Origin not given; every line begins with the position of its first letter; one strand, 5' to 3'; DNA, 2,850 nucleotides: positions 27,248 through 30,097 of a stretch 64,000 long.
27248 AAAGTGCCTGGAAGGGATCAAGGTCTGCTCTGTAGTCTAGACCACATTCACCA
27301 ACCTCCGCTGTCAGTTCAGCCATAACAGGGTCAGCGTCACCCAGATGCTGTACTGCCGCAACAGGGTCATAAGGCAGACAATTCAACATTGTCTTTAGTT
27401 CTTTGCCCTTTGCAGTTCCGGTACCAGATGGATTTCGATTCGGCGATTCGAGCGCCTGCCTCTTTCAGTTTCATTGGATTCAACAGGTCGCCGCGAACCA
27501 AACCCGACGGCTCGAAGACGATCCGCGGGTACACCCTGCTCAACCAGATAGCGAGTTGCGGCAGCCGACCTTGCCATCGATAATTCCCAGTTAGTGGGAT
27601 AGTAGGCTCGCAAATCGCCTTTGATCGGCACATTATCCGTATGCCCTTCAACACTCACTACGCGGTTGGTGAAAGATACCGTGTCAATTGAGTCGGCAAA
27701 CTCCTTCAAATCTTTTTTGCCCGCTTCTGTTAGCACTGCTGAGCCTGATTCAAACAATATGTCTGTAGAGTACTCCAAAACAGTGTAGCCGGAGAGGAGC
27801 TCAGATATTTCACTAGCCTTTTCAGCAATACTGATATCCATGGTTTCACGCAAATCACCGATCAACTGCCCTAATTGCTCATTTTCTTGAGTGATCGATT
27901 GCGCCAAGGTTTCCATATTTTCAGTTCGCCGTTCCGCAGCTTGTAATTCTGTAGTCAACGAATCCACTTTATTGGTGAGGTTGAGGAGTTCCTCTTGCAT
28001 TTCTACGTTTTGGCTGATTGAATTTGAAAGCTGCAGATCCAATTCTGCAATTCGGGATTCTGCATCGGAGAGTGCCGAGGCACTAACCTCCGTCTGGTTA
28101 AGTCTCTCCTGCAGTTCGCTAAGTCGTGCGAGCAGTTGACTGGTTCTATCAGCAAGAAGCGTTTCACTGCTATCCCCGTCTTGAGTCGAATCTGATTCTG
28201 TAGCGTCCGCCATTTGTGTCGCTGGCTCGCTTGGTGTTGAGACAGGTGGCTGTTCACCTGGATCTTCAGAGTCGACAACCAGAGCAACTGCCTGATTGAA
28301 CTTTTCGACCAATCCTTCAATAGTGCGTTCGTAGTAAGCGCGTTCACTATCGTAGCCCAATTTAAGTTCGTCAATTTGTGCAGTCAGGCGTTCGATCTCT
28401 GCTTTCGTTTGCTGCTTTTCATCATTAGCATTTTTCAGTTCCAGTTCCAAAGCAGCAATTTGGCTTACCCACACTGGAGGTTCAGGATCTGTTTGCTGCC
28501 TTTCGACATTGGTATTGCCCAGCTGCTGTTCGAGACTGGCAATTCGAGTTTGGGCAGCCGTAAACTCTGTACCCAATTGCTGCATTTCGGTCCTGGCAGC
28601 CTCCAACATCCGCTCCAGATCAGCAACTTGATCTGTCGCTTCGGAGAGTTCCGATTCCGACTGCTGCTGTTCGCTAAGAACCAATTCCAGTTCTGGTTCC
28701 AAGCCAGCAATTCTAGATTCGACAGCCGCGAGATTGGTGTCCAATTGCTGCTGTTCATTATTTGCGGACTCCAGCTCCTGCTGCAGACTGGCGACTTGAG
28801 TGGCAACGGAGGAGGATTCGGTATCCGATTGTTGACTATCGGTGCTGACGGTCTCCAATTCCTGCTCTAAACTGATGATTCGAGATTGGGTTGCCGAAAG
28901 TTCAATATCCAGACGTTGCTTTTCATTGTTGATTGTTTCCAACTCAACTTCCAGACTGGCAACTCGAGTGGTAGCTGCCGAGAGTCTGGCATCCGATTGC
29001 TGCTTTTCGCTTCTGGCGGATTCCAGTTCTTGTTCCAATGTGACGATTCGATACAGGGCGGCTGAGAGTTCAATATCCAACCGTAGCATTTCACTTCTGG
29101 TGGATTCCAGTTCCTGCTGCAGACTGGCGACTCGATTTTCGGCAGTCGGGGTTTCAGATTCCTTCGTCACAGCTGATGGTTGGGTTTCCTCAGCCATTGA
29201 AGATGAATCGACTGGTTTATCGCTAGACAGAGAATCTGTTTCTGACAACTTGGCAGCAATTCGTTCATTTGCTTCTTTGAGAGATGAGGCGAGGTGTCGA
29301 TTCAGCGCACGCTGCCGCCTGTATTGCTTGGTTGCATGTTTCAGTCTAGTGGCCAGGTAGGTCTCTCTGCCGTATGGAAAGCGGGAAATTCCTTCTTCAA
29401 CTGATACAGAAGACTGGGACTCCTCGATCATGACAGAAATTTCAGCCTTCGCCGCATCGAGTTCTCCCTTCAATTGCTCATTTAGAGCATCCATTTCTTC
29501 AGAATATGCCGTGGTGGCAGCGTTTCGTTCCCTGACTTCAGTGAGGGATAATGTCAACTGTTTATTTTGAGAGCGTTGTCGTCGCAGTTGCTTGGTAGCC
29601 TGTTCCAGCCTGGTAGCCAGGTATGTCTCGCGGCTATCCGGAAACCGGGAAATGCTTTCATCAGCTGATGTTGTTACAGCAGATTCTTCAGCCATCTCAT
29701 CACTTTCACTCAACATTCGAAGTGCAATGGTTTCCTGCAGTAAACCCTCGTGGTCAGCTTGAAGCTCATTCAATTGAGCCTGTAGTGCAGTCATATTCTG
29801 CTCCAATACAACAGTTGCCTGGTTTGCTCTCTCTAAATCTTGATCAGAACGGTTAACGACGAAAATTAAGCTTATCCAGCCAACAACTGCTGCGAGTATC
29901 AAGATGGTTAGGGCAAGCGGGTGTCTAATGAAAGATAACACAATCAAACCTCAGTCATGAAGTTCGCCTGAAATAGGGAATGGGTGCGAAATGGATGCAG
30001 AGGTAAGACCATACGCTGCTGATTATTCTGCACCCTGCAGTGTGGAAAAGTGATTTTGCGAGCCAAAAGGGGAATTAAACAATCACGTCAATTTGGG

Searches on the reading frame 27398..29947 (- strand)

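Call 110: search_protein_families(library=padloc, proteins=[window:27398-29947:-], max_evalue=0.00001)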
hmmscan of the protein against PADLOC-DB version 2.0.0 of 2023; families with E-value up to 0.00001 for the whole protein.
window:27398-29947:- (850 aa): 5 families
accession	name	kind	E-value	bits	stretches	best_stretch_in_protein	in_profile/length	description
PDLC00651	ZorB3|ZorB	-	5.1e-24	83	1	726-847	87-208/215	MotB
PDLC00610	ZorB1|ZorB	-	4.4e-11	40.8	1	764-842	150-235/254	MotB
PDLC00612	ZorB1|ZorB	-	6.6e-08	30.4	1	764-844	187-269/293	MotB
PDLC03865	LmuB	-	2.2e-07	27.5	1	255-552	538-852/1007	-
PDLC00551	JetC2|JetC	-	3.9e-06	23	1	301-557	743-997/1365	DUF3584 domain; MukB-like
